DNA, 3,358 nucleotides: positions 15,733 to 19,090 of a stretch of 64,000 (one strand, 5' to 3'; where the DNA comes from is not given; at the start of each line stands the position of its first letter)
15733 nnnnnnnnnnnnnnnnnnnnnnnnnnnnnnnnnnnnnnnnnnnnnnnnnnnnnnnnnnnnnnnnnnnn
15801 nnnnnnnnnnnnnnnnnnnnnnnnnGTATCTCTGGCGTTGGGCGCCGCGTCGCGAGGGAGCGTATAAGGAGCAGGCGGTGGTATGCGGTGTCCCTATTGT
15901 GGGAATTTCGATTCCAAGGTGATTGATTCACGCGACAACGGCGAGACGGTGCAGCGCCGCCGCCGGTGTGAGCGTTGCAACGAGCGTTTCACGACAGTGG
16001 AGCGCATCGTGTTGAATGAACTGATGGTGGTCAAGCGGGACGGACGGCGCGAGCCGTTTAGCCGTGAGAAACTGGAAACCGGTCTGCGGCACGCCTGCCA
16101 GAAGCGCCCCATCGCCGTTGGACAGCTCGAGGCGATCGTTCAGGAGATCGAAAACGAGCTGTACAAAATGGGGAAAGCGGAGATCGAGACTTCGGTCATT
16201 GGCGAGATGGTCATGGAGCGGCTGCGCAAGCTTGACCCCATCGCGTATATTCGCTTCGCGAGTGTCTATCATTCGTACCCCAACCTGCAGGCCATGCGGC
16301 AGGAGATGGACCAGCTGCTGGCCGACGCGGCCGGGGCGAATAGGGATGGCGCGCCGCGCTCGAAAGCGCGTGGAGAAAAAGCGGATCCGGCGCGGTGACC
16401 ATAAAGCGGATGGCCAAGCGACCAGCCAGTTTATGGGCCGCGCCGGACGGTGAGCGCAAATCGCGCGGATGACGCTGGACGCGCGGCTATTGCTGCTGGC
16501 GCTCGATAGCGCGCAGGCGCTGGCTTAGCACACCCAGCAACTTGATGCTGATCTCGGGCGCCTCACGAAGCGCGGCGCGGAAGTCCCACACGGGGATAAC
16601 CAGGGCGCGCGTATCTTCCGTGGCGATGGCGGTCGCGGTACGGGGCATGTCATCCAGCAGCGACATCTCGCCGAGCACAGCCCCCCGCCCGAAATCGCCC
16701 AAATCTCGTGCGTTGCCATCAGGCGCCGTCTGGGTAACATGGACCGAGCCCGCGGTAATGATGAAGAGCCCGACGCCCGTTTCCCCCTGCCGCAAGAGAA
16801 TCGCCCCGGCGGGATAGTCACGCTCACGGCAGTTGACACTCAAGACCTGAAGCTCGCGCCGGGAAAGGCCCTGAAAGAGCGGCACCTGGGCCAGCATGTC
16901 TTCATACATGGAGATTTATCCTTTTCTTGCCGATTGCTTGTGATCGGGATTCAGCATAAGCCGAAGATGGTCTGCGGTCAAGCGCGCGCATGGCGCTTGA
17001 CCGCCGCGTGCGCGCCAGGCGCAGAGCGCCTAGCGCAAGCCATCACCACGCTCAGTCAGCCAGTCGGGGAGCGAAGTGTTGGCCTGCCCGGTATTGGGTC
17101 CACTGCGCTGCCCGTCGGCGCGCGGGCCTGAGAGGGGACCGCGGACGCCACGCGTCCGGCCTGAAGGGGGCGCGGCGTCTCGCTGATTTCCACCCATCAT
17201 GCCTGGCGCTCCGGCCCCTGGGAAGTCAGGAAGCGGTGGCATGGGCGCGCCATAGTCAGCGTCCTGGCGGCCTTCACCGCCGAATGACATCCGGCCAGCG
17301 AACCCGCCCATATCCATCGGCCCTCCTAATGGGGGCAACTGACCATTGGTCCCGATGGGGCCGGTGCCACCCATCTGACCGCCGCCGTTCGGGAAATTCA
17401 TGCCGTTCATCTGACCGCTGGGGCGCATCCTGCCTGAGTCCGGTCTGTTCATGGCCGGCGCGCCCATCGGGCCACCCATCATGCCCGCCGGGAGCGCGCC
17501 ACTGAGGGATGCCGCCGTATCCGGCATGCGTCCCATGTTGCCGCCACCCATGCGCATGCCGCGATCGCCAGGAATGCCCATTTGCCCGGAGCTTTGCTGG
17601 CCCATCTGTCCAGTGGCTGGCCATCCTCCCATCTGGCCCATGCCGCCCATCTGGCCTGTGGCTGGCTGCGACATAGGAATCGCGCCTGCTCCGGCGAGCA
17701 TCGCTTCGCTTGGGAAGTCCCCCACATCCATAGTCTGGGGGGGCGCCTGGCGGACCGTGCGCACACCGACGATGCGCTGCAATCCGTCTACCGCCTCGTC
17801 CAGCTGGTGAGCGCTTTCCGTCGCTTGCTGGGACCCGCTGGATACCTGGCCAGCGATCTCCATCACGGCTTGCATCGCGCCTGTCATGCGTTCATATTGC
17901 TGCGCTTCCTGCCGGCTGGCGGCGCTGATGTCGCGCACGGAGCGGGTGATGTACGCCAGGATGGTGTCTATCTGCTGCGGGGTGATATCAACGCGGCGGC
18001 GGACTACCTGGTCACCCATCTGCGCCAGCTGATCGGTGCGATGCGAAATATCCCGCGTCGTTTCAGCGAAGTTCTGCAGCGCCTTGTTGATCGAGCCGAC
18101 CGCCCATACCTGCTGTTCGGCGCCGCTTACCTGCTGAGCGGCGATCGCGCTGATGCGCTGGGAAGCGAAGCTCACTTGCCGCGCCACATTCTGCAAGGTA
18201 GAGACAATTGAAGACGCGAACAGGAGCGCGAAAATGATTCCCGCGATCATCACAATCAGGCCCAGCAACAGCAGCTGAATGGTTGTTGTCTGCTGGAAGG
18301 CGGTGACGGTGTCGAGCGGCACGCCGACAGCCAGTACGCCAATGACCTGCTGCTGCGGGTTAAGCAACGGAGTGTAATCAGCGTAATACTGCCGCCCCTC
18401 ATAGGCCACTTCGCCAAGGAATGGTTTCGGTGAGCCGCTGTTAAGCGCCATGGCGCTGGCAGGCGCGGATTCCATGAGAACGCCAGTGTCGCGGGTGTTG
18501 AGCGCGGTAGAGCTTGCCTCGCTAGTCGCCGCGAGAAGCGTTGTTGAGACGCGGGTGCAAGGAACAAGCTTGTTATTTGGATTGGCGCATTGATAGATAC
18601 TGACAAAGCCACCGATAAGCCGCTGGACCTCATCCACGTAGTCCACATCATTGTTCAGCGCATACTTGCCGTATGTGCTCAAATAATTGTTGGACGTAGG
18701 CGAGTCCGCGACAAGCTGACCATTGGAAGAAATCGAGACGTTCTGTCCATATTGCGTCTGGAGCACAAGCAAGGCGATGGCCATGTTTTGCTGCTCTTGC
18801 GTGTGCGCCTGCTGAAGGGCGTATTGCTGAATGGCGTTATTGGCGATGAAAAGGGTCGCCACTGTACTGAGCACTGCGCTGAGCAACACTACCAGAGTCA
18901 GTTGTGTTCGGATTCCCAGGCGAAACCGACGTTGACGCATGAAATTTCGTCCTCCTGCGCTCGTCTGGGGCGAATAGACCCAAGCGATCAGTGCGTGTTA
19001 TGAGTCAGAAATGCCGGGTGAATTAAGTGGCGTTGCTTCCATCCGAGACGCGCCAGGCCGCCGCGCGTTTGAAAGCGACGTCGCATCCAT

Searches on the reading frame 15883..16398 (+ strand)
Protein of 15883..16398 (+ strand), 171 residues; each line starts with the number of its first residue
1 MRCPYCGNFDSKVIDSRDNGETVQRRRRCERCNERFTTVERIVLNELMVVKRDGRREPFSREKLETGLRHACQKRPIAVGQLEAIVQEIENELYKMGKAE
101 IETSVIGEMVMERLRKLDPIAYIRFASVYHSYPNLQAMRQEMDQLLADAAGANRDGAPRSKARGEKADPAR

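Call 60: search_protein_families(library=pfam, proteins=[window:15883-16398:+], max_evalue=0.0001)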
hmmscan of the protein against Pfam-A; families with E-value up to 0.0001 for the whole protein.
window:15883-16398:+ (171 aa): 2 families
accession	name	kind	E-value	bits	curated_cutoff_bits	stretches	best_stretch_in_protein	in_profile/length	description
PF03477.21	ATP-cone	-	1.6e-23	83.5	25.8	1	48-131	2-84/88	ATP cone domain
PF22811.2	Zn_ribbon_NrdR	-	1e-15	57.8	27.2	1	1-40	1-42/42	Transcriptional repressor NrdR-like, N-terminal domain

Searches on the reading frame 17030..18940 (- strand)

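Call 61: search_protein_families(library=pfam, proteins=[window:17030-18940:-], max_evalue=0.0001)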
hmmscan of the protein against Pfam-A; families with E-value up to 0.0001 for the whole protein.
window:17030-18940:- (636 aa): 2 families
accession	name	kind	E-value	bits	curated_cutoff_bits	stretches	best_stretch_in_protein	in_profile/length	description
PF17201.10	Cache_3-Cache_2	-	2.4e-14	53.8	27.7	1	48-214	33-189/299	Cache 3/Cache 2 fusion domain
PF17202.10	sCache_3_3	-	5e-13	49.7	28.8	1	94-216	2-104/107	Single cache domain 3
